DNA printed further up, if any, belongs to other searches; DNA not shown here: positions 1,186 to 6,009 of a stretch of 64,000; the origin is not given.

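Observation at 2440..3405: Near-identical intragenic tandem duplication of about 330 bp (period about 633 bp) inside the 1507-aa surface protein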

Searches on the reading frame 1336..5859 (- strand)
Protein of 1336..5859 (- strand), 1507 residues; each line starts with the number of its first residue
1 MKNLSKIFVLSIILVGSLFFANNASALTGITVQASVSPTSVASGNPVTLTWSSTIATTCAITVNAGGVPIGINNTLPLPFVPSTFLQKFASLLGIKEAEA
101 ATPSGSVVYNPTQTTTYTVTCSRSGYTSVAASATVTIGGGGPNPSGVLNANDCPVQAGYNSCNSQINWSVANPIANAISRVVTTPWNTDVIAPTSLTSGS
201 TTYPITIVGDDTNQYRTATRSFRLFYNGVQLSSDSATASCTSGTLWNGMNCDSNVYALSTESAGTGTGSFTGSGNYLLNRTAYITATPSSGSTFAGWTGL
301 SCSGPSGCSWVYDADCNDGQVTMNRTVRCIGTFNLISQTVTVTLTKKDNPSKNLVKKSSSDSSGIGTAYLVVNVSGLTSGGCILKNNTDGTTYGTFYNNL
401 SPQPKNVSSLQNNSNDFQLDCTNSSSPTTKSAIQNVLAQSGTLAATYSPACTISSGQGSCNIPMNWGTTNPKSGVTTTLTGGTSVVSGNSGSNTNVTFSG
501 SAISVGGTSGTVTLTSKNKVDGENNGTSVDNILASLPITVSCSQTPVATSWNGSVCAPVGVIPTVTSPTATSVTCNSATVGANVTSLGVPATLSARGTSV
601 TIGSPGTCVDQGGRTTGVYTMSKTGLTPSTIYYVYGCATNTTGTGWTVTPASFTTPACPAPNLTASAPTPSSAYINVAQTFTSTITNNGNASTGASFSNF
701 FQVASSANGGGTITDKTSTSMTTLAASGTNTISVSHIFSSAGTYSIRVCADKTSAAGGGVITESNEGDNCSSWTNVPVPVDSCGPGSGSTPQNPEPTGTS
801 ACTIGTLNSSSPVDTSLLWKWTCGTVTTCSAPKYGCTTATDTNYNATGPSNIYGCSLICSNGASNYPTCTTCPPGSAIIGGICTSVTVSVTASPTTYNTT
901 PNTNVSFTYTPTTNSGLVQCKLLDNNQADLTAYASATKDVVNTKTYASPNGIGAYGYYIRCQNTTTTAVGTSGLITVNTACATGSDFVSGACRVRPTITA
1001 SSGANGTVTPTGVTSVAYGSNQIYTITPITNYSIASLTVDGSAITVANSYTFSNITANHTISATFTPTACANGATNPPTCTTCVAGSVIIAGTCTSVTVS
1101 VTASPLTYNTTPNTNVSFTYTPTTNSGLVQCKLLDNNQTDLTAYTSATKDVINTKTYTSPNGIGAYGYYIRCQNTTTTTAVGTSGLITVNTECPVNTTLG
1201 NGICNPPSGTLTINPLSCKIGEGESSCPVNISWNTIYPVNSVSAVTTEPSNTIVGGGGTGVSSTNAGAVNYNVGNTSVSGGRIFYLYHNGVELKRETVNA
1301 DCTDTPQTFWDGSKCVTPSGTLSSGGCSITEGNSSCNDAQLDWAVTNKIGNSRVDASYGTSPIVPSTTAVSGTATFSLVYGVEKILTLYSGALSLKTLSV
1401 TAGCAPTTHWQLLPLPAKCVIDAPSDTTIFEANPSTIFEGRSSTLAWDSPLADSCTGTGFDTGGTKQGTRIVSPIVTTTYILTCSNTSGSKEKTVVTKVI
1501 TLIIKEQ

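Call 5: search_protein_families(library=pfam, proteins=[window:1336-5859:-], max_evalue=1)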
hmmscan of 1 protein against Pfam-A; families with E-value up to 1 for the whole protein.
window:1336-5859:- (1507 aa): 2 families
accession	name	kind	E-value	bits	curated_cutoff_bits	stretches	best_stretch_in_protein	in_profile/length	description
PF07705.17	CARDB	-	1.1e-08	35.6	22.7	1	661-771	2-99/101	CARDB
PF18998.6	Flg_new_2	-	3.7e-07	30.5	23.6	2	261-326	4-62/73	Divergent InlB B-repeat domain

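Call 15: find_encoding_contigs(protein=window:1336-5859:-, flank=3000, max_places=6)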
Protein window:1336-5859:- (1507 aa): no gene with exactly this product is on record in the collection.

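Call 18: find_homologous_proteins(query=window:1339-5859:-, max_evalue=1e-10)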
Query window:1339-5859:- (1507 aa): 14 proteins with E <= 1e-10 among 8000 candidates.
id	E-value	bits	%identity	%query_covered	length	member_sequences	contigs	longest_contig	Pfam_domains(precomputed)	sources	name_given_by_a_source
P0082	0.0e+0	3236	100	100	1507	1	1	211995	PF18998.7,PF07705.18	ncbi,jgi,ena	ncbi:MAG: CARDB domain-containing protein [Candidatus Paceibacterota bacterium]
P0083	1.8e-83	299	34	26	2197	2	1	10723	PF18998.7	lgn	-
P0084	6.0e-77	278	47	8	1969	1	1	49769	PF26283.1,PF07705.18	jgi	jgi:trimeric autotransporter adhesin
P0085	5.4e-52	195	37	20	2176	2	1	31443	PF18998.7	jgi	jgi:hypothetical protein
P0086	6.1e-51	192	44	6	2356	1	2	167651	PF08126.17,PF00431.27,PF16820.12,PF00801.27,PF18962.8,PF18998.7,PF18370.8,PF01364.25,PF18911.7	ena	-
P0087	5.7e-43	165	46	5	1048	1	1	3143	-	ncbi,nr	ncbi:MAG: hypothetical protein GY708_21655, partial [Actinomycetia bacterium]|nr:hypothetical protei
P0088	4.2e-38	149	48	5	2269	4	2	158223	PF08126.17,PF00431.27,PF16820.12,PF00801.27,PF18962.8,PF18998.7,PF18370.8,PF01364.25,PF18911.7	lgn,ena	-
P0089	6.7e-36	142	34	14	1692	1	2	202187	PF07705.18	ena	-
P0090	6.1e-32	129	49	5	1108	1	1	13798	PF05494.19,PF16640.12,PF18998.7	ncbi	ncbi:MAG: hypothetical protein RL338_1225, partial [Chloroflexota bacterium]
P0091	1.8e-31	127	45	7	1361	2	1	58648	PF18998.7,PF07705.18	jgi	-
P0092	1.6e-25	107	58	5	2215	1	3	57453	PF09479.17,PF13573.13,PF07963.18,PF18998.7,PF18911.7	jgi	jgi:uncharacterized repeat protein (TIGR02543 family)/prepilin-type N-terminal cleavage/methylation 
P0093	4.6e-25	106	43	5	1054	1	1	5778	PF07705.18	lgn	-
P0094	1.0e-24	105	53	5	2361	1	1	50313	PF13229.13,PF05048.20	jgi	jgi:Right handed beta helix region/Periplasmic copper-binding protein (NosD)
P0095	4.3e-11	59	40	8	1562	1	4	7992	PF16974.12,PF00041.28,PF01841.26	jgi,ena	-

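Call 19: find_encoding_contigs(protein=P0082, flank=2000, max_places=5)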
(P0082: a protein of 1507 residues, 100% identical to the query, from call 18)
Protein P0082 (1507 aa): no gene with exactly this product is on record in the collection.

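Call 48: list_cluster_members(proteins=[P0082])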
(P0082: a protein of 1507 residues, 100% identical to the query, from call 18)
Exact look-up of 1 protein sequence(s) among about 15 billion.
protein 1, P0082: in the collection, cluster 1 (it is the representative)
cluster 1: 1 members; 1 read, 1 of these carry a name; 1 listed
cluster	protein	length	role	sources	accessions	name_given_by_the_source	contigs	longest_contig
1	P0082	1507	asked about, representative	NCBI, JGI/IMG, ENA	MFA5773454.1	MAG: CARDB domain-containing protein [Candidatus Paceibacterota bacterium]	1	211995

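Call 65: search_protein_families(library=ncbifam, proteins=[window:1339-5859:-], max_evalue=0.1)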
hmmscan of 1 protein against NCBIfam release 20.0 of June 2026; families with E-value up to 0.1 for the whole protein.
window:1339-5859:- (1507 aa): 0 families
